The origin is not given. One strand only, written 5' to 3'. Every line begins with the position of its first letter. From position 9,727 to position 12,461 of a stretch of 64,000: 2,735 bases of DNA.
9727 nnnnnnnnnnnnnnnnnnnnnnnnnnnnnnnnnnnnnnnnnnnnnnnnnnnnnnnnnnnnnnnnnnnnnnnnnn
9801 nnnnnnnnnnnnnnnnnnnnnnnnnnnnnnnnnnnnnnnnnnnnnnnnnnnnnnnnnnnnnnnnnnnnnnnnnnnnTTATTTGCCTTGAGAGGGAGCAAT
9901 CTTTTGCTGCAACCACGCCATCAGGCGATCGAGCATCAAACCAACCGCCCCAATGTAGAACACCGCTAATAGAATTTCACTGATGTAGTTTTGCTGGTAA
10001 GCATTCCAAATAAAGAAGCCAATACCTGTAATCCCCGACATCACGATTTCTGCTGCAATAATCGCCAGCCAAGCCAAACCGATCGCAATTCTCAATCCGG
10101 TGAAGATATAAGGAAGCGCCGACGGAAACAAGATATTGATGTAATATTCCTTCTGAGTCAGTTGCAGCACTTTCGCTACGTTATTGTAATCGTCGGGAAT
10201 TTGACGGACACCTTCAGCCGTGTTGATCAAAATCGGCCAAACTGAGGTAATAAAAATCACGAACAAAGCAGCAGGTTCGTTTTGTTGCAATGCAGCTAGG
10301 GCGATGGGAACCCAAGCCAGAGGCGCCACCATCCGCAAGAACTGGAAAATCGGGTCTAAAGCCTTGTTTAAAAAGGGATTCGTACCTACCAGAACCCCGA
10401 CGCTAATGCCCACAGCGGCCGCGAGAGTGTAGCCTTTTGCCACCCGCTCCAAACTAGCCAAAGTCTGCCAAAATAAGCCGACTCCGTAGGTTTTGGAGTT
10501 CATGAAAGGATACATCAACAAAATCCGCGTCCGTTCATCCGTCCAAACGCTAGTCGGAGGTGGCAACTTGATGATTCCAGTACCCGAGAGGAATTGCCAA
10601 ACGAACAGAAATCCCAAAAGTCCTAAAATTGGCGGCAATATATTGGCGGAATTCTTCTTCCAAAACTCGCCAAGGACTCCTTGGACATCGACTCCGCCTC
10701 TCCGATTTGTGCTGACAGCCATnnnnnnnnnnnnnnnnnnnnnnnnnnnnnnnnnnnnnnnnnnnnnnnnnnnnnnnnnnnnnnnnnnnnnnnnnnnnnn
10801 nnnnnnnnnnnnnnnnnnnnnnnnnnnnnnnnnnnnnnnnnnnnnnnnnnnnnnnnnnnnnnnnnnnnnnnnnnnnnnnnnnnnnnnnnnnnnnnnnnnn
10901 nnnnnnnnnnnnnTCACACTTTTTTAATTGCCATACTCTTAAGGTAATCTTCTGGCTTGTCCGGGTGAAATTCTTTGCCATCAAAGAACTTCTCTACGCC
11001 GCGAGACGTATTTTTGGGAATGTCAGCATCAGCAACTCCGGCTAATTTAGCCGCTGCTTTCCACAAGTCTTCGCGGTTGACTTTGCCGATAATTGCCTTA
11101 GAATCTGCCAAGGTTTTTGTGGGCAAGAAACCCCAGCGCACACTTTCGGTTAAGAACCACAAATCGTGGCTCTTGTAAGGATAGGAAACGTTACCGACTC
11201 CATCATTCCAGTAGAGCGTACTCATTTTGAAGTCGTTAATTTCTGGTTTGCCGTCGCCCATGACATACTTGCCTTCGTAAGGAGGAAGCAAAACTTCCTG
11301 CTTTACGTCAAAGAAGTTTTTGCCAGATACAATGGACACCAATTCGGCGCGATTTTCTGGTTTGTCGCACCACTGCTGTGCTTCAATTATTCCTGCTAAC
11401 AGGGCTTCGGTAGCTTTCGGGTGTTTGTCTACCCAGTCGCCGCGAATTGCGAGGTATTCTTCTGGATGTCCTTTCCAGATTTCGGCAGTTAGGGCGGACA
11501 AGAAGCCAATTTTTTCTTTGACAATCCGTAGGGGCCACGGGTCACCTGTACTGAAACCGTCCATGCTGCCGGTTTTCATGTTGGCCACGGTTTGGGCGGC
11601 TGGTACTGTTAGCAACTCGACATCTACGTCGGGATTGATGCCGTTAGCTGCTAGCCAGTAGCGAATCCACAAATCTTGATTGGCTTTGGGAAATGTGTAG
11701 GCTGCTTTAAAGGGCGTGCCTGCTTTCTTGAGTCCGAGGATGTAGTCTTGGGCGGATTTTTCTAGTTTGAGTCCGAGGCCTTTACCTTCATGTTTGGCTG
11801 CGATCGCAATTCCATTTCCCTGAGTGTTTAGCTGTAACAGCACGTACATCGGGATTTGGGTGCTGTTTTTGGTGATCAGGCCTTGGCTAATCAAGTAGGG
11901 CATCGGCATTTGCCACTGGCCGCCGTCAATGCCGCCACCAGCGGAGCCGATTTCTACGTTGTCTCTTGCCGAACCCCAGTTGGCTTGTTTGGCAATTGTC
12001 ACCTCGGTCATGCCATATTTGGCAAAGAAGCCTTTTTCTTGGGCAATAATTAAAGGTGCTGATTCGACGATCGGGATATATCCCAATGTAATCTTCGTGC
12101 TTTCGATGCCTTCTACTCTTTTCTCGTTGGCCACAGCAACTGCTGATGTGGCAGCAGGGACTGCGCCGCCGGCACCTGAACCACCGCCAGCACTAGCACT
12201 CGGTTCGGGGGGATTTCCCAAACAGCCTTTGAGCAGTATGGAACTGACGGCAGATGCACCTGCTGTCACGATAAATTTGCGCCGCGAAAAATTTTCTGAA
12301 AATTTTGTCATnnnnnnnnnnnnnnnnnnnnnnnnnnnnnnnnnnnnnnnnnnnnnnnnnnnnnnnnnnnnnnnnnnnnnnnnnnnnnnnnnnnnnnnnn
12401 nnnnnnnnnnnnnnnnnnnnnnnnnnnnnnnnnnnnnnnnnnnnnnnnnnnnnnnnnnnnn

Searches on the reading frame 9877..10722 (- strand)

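Call 56: search_protein_families(library=pfam, proteins=[window:9877-10722:-], max_evalue=0.001)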
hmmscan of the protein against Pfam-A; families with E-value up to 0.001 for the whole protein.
window:9877-10722:- (281 aa): 1 family
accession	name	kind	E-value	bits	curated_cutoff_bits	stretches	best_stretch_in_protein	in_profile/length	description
PF00528.27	BPD_transp_1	-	5.7e-27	95.1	26.4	1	105-275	1-182/184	Binding-protein-dependent transport system inner membrane component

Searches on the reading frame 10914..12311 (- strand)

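Call 56: search_protein_families(library=pfam, proteins=[window:10914-12311:-], max_evalue=0.001)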
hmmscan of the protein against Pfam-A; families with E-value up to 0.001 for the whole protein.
window:10914-12311:- (465 aa): 2 families
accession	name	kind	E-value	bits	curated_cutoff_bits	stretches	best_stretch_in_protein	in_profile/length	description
PF13379.11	NMT1_2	-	7.4e-91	304.9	24.7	1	69-328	3-251/252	NMT1-like family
PF09084.16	NMT1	-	7.5e-05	23.2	20.5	0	83-129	3-48/216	NMT1/THI5 like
